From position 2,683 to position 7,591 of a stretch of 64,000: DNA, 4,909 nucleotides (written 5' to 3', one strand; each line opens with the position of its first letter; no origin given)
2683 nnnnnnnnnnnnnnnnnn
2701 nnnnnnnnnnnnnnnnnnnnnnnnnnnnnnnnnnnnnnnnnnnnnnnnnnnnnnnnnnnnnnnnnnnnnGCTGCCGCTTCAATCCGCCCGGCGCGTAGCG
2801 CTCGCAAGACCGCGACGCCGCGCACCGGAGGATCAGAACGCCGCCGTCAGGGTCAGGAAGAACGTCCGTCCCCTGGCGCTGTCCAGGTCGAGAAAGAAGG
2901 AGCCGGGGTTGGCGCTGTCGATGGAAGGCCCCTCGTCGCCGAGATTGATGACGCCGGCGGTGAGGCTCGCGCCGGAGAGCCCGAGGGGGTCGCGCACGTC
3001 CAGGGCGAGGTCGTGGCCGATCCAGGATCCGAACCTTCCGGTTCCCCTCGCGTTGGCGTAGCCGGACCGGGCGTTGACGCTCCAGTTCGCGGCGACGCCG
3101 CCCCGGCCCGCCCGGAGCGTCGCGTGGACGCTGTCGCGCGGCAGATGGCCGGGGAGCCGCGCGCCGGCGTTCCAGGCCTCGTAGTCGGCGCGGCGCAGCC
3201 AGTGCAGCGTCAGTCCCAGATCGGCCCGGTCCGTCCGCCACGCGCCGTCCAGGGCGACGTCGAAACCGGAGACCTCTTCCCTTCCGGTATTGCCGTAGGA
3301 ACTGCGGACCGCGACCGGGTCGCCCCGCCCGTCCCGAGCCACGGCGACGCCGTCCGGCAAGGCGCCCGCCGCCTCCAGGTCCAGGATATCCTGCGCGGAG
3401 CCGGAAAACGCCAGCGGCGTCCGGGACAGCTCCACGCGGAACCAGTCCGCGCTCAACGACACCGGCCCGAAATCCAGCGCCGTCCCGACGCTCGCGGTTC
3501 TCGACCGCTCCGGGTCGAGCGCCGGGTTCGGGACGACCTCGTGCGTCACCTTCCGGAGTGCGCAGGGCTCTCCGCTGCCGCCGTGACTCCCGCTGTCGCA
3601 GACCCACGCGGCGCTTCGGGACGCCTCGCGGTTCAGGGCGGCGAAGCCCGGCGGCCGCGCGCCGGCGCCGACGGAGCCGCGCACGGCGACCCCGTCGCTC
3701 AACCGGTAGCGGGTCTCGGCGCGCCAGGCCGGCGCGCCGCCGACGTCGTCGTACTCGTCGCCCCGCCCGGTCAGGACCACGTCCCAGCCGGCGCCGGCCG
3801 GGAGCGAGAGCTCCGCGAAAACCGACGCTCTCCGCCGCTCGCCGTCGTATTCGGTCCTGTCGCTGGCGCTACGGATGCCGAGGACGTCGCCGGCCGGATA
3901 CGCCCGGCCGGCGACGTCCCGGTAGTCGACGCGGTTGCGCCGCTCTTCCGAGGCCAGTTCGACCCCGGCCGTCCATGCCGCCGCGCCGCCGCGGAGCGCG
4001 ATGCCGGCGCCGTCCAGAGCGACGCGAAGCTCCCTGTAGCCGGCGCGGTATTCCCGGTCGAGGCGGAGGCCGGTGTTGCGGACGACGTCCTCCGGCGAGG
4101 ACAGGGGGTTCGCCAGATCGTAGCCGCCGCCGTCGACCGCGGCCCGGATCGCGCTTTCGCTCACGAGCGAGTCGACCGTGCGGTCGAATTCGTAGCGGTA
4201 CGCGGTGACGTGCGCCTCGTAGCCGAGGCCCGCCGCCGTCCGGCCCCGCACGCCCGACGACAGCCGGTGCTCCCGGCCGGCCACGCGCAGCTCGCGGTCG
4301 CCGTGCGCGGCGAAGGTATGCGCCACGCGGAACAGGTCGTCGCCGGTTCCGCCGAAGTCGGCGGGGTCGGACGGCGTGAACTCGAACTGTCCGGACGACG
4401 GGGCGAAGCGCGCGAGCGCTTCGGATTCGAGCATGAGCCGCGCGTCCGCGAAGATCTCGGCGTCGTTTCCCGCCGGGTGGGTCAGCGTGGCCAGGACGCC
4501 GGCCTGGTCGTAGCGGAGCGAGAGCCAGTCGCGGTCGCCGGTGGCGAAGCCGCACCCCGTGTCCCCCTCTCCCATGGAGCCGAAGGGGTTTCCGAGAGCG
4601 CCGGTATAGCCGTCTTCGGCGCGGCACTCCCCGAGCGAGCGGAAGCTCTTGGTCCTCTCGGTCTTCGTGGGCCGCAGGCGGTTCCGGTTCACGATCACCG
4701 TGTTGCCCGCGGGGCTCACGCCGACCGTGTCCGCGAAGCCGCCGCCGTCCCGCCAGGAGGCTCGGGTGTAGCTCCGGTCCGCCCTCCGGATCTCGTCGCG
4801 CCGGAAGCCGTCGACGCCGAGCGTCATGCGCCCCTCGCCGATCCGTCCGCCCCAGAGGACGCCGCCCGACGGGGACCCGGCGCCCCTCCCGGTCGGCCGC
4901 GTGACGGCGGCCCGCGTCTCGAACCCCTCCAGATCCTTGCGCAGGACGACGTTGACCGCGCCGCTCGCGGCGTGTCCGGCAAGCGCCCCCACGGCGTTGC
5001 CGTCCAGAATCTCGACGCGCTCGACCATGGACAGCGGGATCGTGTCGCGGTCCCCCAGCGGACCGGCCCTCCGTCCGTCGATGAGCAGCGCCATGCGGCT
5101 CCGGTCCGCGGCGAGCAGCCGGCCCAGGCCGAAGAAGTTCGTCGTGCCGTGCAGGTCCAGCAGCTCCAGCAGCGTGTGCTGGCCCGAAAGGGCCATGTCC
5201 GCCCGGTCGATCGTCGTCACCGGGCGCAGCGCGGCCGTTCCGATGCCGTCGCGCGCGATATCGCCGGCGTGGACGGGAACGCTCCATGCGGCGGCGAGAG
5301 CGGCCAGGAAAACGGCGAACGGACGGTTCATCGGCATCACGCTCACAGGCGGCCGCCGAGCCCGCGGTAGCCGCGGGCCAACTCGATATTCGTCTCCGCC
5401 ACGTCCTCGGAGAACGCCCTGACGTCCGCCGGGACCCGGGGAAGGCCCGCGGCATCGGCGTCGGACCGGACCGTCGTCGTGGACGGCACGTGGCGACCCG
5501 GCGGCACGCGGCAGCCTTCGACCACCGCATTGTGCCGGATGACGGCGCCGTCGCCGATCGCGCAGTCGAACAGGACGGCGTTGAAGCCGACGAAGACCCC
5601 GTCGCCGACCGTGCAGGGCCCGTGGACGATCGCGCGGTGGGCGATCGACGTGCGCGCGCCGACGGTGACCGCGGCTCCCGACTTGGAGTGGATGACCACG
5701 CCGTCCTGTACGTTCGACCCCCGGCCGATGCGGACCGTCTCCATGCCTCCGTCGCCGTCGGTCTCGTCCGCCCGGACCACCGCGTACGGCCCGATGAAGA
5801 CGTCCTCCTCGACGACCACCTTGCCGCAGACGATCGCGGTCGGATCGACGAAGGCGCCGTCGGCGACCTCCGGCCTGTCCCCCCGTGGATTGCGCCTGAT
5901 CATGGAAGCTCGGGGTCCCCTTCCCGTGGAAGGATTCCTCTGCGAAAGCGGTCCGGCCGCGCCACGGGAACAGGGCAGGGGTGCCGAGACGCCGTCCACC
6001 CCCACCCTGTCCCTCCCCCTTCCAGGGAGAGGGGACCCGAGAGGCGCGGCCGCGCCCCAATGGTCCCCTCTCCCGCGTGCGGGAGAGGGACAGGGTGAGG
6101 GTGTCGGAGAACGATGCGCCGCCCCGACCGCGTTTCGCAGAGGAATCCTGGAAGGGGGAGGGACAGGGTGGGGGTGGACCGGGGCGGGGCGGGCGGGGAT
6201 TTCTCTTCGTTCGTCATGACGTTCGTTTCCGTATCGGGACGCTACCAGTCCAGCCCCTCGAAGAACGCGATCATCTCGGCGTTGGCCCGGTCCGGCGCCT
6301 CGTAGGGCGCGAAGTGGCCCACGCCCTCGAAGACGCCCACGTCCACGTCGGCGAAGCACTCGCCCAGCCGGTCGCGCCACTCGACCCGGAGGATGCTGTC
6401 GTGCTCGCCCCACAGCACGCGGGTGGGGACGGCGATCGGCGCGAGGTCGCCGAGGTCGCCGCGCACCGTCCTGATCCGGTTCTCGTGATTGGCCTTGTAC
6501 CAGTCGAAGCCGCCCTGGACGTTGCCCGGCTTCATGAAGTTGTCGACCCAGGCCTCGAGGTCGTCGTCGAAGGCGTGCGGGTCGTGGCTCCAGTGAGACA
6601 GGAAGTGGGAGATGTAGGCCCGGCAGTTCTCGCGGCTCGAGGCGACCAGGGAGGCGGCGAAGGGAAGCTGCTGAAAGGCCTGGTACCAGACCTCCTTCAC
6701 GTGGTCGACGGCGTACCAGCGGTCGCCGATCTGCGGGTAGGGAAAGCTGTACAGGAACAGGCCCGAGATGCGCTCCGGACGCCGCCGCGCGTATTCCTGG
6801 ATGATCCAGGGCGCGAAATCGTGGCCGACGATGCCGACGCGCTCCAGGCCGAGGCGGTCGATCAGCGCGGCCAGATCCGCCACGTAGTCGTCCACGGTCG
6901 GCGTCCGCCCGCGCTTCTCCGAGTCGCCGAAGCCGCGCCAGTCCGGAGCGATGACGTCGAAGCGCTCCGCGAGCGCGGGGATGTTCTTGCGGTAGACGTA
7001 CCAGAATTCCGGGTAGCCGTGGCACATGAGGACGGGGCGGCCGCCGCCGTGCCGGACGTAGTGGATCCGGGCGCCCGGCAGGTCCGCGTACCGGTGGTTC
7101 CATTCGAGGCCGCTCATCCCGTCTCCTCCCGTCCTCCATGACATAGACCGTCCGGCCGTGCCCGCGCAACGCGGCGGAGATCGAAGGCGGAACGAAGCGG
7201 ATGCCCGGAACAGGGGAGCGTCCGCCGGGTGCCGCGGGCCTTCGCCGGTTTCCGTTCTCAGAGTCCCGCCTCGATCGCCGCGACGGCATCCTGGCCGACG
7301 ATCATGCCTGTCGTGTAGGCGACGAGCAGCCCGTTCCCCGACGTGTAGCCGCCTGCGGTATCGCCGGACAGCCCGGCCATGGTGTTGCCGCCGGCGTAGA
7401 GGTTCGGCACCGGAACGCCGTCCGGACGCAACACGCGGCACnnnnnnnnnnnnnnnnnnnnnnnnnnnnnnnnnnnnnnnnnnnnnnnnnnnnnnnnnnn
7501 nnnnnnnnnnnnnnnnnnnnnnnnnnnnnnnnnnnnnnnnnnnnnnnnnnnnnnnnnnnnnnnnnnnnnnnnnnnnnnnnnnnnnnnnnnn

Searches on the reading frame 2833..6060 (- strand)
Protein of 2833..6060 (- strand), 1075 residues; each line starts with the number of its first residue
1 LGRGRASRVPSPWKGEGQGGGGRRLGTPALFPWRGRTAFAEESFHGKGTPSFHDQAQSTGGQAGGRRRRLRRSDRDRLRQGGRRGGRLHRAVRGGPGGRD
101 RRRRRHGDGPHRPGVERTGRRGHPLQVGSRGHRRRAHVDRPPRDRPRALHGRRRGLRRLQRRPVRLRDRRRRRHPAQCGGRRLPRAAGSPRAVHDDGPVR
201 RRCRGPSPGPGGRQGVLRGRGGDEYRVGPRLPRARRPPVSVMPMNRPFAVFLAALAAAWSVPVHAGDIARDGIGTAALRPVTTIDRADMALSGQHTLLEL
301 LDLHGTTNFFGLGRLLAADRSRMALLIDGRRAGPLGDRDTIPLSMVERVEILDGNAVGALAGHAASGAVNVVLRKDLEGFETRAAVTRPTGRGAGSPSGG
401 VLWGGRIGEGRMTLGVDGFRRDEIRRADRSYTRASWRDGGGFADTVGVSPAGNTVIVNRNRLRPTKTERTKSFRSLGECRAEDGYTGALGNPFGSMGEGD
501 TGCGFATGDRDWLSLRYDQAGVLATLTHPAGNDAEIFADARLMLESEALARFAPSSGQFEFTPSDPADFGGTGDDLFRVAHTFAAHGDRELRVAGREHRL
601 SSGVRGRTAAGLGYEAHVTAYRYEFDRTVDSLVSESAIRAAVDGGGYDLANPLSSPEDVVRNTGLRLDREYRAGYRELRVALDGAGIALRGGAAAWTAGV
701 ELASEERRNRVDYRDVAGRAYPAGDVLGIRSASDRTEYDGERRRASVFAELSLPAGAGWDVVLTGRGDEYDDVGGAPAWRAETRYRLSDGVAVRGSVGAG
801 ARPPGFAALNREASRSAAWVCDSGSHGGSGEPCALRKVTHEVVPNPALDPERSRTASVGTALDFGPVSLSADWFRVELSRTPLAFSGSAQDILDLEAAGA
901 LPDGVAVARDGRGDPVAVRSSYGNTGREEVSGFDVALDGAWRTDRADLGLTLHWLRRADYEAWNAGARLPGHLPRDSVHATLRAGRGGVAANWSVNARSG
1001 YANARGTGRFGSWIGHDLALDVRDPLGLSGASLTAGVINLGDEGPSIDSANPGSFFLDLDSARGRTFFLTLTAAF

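Call 87: search_protein_families(library=pfam, proteins=[window:2833-6060:-])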
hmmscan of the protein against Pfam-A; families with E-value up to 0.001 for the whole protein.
window:2833-6060:- (1075 aa): 2 families
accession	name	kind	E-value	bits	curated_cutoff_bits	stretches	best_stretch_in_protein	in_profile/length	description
PF00593.30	TonB_dep_Rec_b-barrel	-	1.1e-23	85.3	27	1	606-1040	50-436/436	TonB dependent receptor-like, beta-barrel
PF07715.20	Plug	-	0.00018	22.4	23.9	0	311-369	52-107/107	TonB-dependent Receptor Plug Domain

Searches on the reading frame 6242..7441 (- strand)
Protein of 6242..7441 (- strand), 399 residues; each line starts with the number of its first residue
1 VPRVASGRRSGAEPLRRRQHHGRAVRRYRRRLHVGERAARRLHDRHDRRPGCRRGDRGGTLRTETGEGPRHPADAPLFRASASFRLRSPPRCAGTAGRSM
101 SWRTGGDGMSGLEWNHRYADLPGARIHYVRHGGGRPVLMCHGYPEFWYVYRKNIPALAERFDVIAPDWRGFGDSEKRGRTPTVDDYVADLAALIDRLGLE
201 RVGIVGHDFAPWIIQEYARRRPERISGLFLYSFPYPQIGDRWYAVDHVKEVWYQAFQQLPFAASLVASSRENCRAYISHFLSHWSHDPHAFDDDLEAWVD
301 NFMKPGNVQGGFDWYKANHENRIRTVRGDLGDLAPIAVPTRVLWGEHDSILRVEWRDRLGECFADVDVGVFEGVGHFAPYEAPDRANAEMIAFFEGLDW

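Call 87: search_protein_families(library=pfam, proteins=[window:6242-7441:-])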
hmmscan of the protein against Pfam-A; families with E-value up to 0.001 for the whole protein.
window:6242-7441:- (399 aa): 3 families
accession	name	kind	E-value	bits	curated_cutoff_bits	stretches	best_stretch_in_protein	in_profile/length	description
PF00561.26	Abhydrolase_1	-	6.9e-26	91.8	25.8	1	136-383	2-245/245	alpha/beta hydrolase fold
PF12697.13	Abhydrolase_6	-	1.9e-17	65.1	26.3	1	137-386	1-214/217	Alpha/beta hydrolase family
PF12146.15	Hydrolase_4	-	3.1e-12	46.7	27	1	137-277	7-159/239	Serine aminopeptidase, S33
